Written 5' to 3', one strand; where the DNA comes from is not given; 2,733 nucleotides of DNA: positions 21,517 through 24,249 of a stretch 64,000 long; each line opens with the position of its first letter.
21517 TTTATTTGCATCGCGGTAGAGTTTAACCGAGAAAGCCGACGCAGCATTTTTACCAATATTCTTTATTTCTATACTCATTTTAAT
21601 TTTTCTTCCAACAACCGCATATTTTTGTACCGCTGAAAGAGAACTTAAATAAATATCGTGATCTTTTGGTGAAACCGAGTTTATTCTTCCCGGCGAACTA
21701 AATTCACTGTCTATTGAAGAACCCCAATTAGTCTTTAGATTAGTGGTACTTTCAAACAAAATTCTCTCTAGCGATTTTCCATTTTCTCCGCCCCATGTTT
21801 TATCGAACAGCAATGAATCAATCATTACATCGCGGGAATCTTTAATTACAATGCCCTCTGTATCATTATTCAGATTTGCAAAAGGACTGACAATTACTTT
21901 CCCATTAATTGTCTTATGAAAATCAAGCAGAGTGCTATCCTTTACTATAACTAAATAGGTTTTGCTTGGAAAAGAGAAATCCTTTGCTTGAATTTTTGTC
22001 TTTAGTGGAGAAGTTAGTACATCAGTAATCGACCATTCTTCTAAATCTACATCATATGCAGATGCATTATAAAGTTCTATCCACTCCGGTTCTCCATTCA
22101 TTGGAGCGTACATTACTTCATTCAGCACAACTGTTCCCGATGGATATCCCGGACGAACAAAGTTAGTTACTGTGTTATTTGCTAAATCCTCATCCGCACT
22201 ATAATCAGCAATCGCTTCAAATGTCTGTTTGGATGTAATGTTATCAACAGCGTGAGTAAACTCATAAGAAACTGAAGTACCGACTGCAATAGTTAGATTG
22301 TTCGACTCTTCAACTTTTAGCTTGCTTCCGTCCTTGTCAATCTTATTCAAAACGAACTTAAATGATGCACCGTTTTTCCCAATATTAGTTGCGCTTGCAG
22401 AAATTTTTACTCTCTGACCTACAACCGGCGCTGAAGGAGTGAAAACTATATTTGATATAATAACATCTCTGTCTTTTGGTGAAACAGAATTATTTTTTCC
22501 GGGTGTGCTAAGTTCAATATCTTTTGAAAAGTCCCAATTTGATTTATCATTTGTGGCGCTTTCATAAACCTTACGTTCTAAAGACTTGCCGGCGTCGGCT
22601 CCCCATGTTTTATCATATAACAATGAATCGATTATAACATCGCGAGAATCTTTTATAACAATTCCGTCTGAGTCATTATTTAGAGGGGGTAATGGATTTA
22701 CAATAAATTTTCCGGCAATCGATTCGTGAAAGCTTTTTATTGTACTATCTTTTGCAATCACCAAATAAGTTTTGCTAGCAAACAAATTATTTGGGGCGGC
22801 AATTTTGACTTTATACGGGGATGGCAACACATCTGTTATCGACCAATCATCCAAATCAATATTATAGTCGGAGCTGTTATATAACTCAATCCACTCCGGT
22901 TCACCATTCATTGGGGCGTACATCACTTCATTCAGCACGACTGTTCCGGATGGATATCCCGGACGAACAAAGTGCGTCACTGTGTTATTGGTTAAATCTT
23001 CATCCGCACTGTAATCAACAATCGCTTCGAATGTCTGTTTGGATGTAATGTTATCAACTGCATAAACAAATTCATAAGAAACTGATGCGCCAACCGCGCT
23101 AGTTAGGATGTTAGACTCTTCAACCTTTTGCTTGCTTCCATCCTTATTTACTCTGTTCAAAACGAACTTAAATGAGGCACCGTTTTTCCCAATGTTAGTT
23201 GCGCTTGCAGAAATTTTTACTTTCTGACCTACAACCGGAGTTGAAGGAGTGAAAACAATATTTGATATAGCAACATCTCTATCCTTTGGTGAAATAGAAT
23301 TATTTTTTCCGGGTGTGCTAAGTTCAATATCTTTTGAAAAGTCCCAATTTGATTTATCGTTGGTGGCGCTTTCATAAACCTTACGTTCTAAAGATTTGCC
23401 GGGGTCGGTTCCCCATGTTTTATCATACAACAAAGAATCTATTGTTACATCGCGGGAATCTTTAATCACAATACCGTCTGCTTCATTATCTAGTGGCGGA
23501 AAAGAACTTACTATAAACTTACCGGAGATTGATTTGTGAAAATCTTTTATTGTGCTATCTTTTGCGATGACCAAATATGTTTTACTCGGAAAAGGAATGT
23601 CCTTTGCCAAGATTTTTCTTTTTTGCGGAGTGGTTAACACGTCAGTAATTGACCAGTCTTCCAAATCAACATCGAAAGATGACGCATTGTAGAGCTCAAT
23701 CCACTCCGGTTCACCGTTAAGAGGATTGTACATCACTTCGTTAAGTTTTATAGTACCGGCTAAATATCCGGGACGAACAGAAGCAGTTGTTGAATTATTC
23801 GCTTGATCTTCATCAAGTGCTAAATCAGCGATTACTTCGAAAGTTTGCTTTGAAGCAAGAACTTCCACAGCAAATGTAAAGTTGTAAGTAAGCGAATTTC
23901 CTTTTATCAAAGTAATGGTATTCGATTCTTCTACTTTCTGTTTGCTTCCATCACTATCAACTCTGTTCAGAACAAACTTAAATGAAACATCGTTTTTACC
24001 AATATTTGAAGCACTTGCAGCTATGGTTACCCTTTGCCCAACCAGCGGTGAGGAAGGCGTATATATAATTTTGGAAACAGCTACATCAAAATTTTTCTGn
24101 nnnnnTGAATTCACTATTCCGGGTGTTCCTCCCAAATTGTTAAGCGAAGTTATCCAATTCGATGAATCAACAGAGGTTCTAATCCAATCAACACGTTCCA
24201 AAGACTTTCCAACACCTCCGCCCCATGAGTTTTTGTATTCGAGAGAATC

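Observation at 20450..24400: Near-identical ~800-bp tandem repeats inside the giant gene (assembly risk and likely copy-number variation)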

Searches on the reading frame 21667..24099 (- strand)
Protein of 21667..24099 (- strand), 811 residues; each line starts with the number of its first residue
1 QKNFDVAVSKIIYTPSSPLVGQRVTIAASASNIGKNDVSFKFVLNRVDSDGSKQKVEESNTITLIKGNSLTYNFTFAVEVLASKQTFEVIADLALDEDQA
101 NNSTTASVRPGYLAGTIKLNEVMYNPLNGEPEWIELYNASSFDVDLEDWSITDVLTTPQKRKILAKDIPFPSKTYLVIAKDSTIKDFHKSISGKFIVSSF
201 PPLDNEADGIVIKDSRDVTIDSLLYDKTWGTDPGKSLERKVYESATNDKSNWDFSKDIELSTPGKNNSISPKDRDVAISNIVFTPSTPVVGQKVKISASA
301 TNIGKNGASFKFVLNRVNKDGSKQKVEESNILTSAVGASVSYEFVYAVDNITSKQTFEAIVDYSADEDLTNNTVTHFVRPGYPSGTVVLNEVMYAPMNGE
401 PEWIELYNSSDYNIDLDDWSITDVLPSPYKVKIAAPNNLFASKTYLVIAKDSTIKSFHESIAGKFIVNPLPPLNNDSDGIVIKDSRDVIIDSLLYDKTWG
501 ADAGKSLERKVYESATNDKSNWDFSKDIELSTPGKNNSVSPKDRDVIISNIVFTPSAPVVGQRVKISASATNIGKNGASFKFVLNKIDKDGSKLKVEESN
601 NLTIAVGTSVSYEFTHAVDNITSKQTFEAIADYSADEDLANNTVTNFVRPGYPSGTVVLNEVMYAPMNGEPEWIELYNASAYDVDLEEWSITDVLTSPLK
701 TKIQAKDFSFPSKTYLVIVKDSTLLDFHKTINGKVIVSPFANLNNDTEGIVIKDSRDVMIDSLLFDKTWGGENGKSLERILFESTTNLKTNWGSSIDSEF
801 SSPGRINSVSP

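Call 53: find_homologous_proteins(query=window:21667-24099:-, max_evalue=1e-30)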
Query window:21667-24099:- (811 aa): 169 proteins with E <= 1e-30 among 8000 candidates; the best 120 are listed.
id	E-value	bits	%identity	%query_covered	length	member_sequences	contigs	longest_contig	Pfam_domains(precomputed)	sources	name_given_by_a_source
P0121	0.0e+0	1063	35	100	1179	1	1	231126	PF00932.26,PF07705.18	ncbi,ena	-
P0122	6.8e-273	926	37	99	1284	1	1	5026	PF13585.13,PF00932.26,PF07705.18,PF13860.13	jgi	-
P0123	1.0e-266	905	36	100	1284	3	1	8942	PF00932.26,PF07705.18,PF13860.13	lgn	-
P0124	4.2e-260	883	37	99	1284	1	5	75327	PF13585.13,PF00932.26,PF07705.18,PF13860.13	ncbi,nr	ncbi:MAG: lamin tail domain-containing protein [Ignavibacteria bacterium]|nr:lamin tail domain-conta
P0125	5.9e-254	863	35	99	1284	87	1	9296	PF13585.13,PF00932.26,PF07705.18,PF13860.13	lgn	-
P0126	5.0e-245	834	37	100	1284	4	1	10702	PF13585.13,PF00932.26,PF07705.18,PF13860.13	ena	-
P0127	2.6e-243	828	38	100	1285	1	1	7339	PF13585.13,PF00932.26,PF07705.18,PF13860.13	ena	-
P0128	3.5e-235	801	36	95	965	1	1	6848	PF00932.26,PF07705.18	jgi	jgi:hypothetical protein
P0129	5.3e-234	797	41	86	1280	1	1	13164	PF13585.13,PF00932.26,PF07705.18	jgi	jgi:Lamin Tail Domain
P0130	1.2e-228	779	37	99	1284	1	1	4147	PF13585.13,PF00932.26,PF07705.18,PF13860.13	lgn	-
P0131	1.5e-227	776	37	100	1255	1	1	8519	PF13585.13,PF00932.26,PF07705.18,PF13860.13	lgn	-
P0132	6.4e-227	774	36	96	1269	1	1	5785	PF13585.13,PF00932.26,PF07705.18,PF13860.13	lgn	-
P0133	8.8e-218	743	41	100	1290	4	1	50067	PF00932.26,PF07705.18,PF13860.13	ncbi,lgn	-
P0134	4.0e-209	715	36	100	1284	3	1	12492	PF13585.13,PF00932.26,PF07705.18,PF13860.13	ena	-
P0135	3.4e-204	699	35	100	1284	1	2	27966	PF13585.13,PF00932.26,PF07705.18,PF13860.13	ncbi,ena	-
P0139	4.7e-199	682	36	99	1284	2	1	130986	PF13585.13,PF00932.26,PF07705.18,PF13860.13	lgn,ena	-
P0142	1.1e-191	657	36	96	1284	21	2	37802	PF13585.13,PF00932.26,PF07705.18,PF13860.13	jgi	-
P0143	1.2e-191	657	35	99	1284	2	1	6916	PF13585.13,PF00932.26,PF07705.18,PF13860.13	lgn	-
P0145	8.7e-190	651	38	100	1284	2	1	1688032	PF13585.13,PF00932.26,PF07705.18,PF13860.13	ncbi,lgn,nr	ncbi:MAG: lamin tail domain-containing protein [Ignavibacteriales bacterium]|nr:lamin tail domain-co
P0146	1.0e-188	647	37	99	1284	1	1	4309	PF13585.13,PF00932.26,PF07705.18,PF13860.13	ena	-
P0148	4.1e-187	642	37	99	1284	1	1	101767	PF13585.13,PF00932.26,PF07705.18,PF13860.13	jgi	-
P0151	1.3e-186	640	37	100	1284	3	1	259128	PF13585.13,PF00932.26,PF07705.18,PF13860.13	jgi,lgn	-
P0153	4.5e-186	639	38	100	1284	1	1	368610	PF13585.13,PF00932.26,PF07705.18,PF13860.13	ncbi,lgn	-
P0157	9.3e-182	624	38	99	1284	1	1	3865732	PF13585.13,PF00932.26,PF07705.18,PF13860.13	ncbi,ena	-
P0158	5.5e-181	622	37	99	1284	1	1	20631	PF13585.13,PF00932.26,PF07705.18,PF13860.13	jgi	jgi:hypothetical protein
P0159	4.8e-179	615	36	99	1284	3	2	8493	PF13585.13,PF00932.26,PF07705.18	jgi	jgi:hypothetical protein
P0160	5.2e-178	612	37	100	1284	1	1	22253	PF13585.13,PF00932.26,PF07705.18,PF13860.13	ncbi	-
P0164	2.4e-176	606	37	99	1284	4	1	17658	PF13585.13,PF00932.26,PF07705.18,PF13860.13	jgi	-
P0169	7.6e-174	598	39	99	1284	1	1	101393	PF13585.13,PF00932.26,PF07705.18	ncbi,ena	-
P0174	1.9e-171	590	36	100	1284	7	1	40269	PF13585.13,PF00932.26,PF07705.18,PF13860.13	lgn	-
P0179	1.5e-168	581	34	100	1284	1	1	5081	PF13585.13,PF00932.26,PF07705.18,PF13860.13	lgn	-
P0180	5.3e-168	579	37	100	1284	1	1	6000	PF13585.13,PF00932.26,PF07705.18,PF13860.13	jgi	-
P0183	2.7e-167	577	37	99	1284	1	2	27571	PF13585.13,PF00932.26,PF07705.18,PF13860.13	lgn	-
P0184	2.9e-167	576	37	99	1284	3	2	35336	PF13585.13,PF00932.26,PF07705.18,PF13860.13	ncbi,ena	-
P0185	8.3e-167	575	38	99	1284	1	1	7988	PF13585.13,PF00932.26,PF07705.18,PF13860.13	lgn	-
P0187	2.2e-164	567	36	99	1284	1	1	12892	PF13585.13,PF00932.26,PF07705.18,PF13860.13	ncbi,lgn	-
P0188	1.0e-163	565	36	99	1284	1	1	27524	PF13585.13,PF00932.26,PF07705.18,PF13860.13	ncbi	-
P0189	2.2e-163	564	38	99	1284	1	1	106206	PF13585.13,PF00932.26,PF07705.18,PF13860.13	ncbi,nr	ncbi:MAG TPA: lamin tail domain-containing protein [Ignavibacteriaceae bacterium]|nr:lamin tail doma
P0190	2.1e-162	560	35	99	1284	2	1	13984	PF13585.13,PF00932.26,PF07705.18,PF13860.13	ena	-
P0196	1.1e-157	545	36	99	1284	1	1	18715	PF13585.13,PF00932.26,PF07705.18,PF13860.13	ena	-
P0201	3.0e-153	530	36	100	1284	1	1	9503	PF13585.13,PF00932.26,PF07705.18,PF13860.13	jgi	-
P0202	7.2e-152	526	39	86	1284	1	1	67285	PF13585.13,PF00932.26,PF07705.18,PF13860.13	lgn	-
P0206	9.0e-149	515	35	100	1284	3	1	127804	PF13585.13,PF00932.26,PF07705.18,PF13860.13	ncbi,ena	-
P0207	1.4e-148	515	35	99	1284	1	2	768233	PF13585.13,PF00932.26,PF07705.18,PF13860.13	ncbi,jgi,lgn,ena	ncbi:MAG: lamin tail domain-containing protein [Ignavibacteriaceae bacterium]|jgi:hypothetical prote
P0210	1.1e-146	508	37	89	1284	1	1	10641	PF13585.13,PF00932.26,PF07705.18,PF13860.13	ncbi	-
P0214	3.2e-143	497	37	89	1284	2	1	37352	PF13585.13,PF00932.26,PF07705.18,PF13860.13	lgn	-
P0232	4.9e-117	410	36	86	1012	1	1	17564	PF13585.13,PF00932.26,PF07705.18,PF13860.13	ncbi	-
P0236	4.6e-113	397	36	85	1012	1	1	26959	PF00932.26,PF07705.18,PF13860.13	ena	-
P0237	1.0e-111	393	34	86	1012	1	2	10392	PF00932.26,PF07705.18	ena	-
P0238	6.0e-111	390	34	86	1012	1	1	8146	PF00932.26,PF07705.18,PF13860.13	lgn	-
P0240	3.0e-109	385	34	86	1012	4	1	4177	PF00932.26,PF07705.18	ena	-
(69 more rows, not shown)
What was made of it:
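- Further classes lie near 1284 and 1012 aa (call 53).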

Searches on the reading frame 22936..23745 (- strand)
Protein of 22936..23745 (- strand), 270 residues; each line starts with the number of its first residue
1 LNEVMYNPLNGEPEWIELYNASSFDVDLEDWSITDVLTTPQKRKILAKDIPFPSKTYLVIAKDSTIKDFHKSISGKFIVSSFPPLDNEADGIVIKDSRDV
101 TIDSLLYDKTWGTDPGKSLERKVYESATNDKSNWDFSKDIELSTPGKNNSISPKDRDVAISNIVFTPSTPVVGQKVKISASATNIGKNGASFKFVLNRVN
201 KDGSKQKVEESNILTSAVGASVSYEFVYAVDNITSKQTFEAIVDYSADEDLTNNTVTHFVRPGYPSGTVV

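Call 48: predict_structure(alignment_id=A1)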
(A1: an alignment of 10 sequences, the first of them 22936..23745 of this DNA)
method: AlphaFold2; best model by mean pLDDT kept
length: 270 residues; sequences in the alignment: 10
mean_pLDDT: 78.4   pTM: 0.56
mean pLDDT of the five models: 78.4, 70.0, 68.4, 68.2, 67.6
residues with pLDDT >= 90: 51; 70-90: 159; 50-70: 51; < 50: 9
segments of 3 or more residues with pLDDT < 50: 140-143, 146-150
pLDDT, mean of each block of 10 residues (from residue 1): 77 80 85 73 66 83 74 68 72 87 83 69 74 68 47 72 84 87 87 94 92 91 90 76 86 86 66
secondary structure, 60 per line:
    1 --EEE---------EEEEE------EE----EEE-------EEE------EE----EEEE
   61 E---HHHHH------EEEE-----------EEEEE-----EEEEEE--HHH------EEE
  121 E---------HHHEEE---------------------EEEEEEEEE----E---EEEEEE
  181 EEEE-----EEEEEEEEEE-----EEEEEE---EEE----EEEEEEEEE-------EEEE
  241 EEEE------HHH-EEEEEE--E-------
elements in order: E3-5 E15-19 E32-34 E42-44 E57-61 H65-69 E76-79 E91-95 E101-106 E118-121 E134-136 E158-166 E175-184 E190-199 E205-210 E214-216 E221-229 E237-244 E255-260

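Call 50: search_solved_structures(query=A1, max_evalue=0.01)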
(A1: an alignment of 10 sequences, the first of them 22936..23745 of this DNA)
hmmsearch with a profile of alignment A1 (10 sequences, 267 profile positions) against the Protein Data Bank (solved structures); distinct sequences matched with E-value up to 0.01: 0.
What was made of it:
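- Tried and rejected: A profile search of the units against PDB sequences gave no hit (call 50).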

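Call 51: fold_search(model_id=the predicted structure, library=pdb)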
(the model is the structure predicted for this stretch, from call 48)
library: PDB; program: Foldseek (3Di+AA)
matches with E <= 10: 1971; with E <= 0.001: 143
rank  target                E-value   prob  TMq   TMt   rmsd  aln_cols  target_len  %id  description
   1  8j9f_A                1.3e-05  1.00  0.29  0.12   6.1       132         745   17  Structure of STG-hydrolyzing beta-glucosidase 1 (PSTG1) (released 2024-04-10)
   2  8j9f_B                1.5e-05  1.00  0.29  0.12   6.1       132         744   17  Structure of STG-hydrolyzing beta-glucosidase 1 (PSTG1) (released 2024-04-10)
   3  8j9f_C                2.7e-05  1.00  0.29  0.12   6.0       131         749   17  Structure of STG-hydrolyzing beta-glucosidase 1 (PSTG1) (released 2024-04-10)
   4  6r5r_B                3.1e-05  1.00  0.29  0.12  11.2       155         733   10  The crystal structure of Glycoside Hydrolase BglX inactive mutant D286N from P. aeruginosa in complex with cellobiose (released 2020-04-15)
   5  5xxl_A                3.4e-05  1.00  0.29  0.12  11.2       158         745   13  Crystal structure of GH3 beta-glucosidase from Bacteroides thetaiotaomicron (released 2017-12-13)
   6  6r5r_A                3.8e-05  1.00  0.29  0.12  11.2       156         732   10  The crystal structure of Glycoside Hydrolase BglX inactive mutant D286N from P. aeruginosa in complex with cellobiose (released 2020-04-15)
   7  6r5i_A                3.8e-05  1.00  0.28  0.12  11.3       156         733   10  The crystal structure of the Glycoside Hydrolase BglX from P. aeruginosa (released 2020-04-15)
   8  3idu_A                4.2e-05  1.00  0.34  0.74   2.3       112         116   16  Crystal Structure of the CARDB domain of the PF1109 protein in complex with di-metal ions from Pyrococcus furiosus, No (released 2009-08-04)
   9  21ji_A                4.2e-05  1.00  0.31  0.12   4.3       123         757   15  Crystal structure of isoprimeverose-producing enzyme from Phaeoacremonium minimum (released 2026-04-08)
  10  21ji_C                4.7e-05  1.00  0.30  0.12   8.2       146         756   15  Crystal structure of isoprimeverose-producing enzyme from Phaeoacremonium minimum (released 2026-04-08)
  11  7zb3_B                4.7e-05  1.00  0.30  0.12  11.4       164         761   12  Crystal structure of beta-xylosidase from Thermotoga maritima in complex with xylohexaose hydrolysed to xylobiose (released 2023-04-05)
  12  7zgz_Y                4.7e-05  1.00  0.29  0.12  11.4       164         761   14  Crystal structure of beta-xylosidase from Thermotoga maritima in complex with methyl-beta-D-xylopyranoside hydrolysed  (released 2023-04-19)
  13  7zdy_W                5.2e-05  1.00  0.29  0.12  11.4       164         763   14  Crystal structure of beta-xylosidase from Thermotoga maritima in complex with methyl-beta-D-xylopyranoside (released 2023-04-19)
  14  6r5p_A                5.2e-05  1.00  0.28  0.11  11.2       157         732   10  The crystal structure of Glycoside Hydrolase BglX inactive mutant D286N from P. aeruginosa in complex with glucose (released 2020-04-15)
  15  21ji_B                6.2e-05  1.00  0.29  0.12   4.8       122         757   17  Crystal structure of isoprimeverose-producing enzyme from Phaeoacremonium minimum (released 2026-04-08)
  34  3idu_B                1.1e-04  1.00  0.35  0.81   2.3       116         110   16  Crystal Structure of the CARDB domain of the PF1109 protein in complex with di-metal ions from Pyrococcus furiosus, No (released 2009-08-04)
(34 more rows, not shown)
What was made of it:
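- On CARDB (Pfam PF07705): The second domain of the U4 model matches the CARDB structure 3idu with TMt 0.74-0.81 and rmsd 2.3 A (calls 48, 51).
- Its second domain matches the CARDB structure 3idu with TM 0.74-0.81 (calls 48, 51).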
